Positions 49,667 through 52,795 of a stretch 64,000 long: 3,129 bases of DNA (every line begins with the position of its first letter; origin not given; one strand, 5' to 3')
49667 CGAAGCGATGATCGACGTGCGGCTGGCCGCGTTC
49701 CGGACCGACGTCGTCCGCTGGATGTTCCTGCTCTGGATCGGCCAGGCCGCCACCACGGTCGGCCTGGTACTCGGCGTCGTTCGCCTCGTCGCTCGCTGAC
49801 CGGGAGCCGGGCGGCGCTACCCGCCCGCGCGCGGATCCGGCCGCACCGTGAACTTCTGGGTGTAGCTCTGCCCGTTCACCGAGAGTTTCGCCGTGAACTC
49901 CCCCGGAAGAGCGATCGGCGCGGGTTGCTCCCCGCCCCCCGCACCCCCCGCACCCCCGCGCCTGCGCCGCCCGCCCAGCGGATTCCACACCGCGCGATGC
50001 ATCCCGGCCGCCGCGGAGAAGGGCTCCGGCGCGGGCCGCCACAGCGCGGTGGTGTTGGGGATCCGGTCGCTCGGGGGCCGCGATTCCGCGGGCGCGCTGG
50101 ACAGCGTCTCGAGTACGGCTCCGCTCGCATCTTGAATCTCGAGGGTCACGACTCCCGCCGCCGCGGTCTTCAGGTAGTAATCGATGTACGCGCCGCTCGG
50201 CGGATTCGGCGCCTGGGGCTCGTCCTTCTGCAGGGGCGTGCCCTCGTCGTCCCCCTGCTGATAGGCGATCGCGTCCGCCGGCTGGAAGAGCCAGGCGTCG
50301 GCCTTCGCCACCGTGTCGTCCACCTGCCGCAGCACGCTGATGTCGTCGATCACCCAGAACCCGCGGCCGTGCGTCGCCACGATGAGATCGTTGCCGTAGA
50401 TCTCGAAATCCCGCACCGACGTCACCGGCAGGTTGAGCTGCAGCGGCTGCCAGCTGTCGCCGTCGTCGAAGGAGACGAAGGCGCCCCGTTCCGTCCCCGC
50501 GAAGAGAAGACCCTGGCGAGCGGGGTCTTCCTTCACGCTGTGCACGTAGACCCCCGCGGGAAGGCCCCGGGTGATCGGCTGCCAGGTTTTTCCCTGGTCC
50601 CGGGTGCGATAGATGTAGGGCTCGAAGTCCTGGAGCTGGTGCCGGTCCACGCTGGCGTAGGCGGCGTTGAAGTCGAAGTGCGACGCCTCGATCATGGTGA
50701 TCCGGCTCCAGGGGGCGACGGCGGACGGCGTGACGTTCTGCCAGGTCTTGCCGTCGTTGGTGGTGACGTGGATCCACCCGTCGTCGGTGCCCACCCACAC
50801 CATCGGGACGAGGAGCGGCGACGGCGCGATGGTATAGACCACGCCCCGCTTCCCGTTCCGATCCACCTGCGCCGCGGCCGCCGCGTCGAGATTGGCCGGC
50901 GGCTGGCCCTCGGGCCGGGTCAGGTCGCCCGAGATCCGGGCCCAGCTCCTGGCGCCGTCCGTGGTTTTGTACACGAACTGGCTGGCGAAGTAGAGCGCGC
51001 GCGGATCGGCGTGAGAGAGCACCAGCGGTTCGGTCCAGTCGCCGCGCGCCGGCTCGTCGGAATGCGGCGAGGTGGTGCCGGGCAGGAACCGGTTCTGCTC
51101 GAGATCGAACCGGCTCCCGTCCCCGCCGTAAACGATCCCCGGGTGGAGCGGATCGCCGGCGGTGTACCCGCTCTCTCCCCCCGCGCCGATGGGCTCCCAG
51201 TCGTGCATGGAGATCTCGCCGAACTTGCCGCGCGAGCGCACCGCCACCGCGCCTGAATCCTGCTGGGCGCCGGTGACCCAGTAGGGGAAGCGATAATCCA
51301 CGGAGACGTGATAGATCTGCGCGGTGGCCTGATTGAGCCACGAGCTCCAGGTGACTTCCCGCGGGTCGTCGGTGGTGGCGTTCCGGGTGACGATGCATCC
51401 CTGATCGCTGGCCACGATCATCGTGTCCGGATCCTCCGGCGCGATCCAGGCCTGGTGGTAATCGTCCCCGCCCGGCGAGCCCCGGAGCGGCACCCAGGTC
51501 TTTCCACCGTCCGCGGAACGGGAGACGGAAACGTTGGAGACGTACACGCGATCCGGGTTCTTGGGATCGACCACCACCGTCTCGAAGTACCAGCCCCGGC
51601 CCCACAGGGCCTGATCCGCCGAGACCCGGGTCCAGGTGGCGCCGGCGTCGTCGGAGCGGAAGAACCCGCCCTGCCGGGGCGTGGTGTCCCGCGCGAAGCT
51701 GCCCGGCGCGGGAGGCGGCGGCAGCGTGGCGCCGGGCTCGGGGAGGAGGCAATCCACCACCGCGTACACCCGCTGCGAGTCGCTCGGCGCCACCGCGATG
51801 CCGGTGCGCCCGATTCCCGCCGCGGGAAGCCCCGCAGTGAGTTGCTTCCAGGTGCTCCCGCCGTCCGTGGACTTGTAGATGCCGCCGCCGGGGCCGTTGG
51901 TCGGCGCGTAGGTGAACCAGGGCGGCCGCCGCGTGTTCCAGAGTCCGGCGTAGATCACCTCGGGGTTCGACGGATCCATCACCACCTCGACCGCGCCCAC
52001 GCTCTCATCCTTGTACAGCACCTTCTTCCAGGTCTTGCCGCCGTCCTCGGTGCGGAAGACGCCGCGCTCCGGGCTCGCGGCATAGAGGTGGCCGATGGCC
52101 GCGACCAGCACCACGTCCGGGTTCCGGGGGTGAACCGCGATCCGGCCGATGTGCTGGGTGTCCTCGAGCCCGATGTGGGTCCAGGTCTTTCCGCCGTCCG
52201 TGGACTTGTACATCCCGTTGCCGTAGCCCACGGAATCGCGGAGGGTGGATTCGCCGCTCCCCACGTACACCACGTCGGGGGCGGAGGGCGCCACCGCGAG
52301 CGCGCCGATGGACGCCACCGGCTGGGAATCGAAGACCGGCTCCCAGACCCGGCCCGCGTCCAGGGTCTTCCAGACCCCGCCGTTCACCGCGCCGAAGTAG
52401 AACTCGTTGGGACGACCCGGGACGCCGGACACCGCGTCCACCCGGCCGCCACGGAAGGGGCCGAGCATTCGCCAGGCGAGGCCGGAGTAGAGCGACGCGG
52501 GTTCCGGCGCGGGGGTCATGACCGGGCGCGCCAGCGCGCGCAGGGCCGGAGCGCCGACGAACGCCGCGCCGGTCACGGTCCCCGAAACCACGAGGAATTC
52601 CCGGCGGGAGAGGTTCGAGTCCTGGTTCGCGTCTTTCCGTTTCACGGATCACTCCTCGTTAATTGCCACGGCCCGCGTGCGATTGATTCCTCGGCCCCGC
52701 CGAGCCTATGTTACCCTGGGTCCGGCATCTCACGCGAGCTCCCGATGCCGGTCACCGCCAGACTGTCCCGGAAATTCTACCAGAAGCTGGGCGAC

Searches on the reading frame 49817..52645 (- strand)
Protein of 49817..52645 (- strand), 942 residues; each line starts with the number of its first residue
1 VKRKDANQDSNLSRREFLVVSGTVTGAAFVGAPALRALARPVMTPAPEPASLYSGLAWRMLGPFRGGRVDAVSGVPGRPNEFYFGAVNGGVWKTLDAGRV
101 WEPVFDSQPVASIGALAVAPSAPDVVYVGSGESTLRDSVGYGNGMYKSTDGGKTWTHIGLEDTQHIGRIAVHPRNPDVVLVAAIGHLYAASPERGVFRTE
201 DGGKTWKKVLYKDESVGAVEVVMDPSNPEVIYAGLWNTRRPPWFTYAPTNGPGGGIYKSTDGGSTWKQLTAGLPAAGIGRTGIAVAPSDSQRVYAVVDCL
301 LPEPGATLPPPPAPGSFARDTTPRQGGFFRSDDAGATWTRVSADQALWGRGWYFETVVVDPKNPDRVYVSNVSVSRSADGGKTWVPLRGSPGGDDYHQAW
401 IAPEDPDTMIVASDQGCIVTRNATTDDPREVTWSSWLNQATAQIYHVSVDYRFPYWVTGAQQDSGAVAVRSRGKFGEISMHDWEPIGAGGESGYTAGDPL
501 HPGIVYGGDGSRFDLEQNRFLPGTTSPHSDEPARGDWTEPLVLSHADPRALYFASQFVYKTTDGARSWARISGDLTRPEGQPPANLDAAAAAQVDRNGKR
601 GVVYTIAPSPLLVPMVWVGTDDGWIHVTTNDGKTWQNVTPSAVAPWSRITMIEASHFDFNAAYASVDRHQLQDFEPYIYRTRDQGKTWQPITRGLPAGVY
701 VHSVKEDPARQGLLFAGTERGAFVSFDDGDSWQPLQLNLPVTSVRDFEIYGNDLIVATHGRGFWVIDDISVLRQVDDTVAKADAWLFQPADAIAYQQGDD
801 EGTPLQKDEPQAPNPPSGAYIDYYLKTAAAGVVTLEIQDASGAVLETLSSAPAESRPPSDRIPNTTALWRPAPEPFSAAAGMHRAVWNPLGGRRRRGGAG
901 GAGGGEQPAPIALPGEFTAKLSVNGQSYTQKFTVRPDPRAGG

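Call 50: search_protein_families(library=pfam, proteins=[window:49817-52645:-], max_evalue=0.0001)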
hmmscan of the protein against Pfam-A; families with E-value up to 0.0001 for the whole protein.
window:49817-52645:- (942 aa): 5 families
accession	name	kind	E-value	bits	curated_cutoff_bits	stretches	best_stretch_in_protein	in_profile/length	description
PF15902.12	Sortilin-Vps10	-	1.7e-27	96.8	33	1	91-211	3-114/446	Sortilin, neurotensin receptor 3,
PF02012.26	BNR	-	5.4e-16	56.4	27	0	146-156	1-11/12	BNR/Asp-box repeat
PF13088.12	BNR_2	-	3.7e-07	30.2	31.4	0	622-692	137-202/277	BNR repeat-like domain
PF24316.1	Tli3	-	9.7e-06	26.4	27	0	138-159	79-100/129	T6SS Tli3 immunity protein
PF14870.12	PSII_BNR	-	2.4e-05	24.2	27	0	145-220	84-149/303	Photosynthesis system II assembly factor YCF48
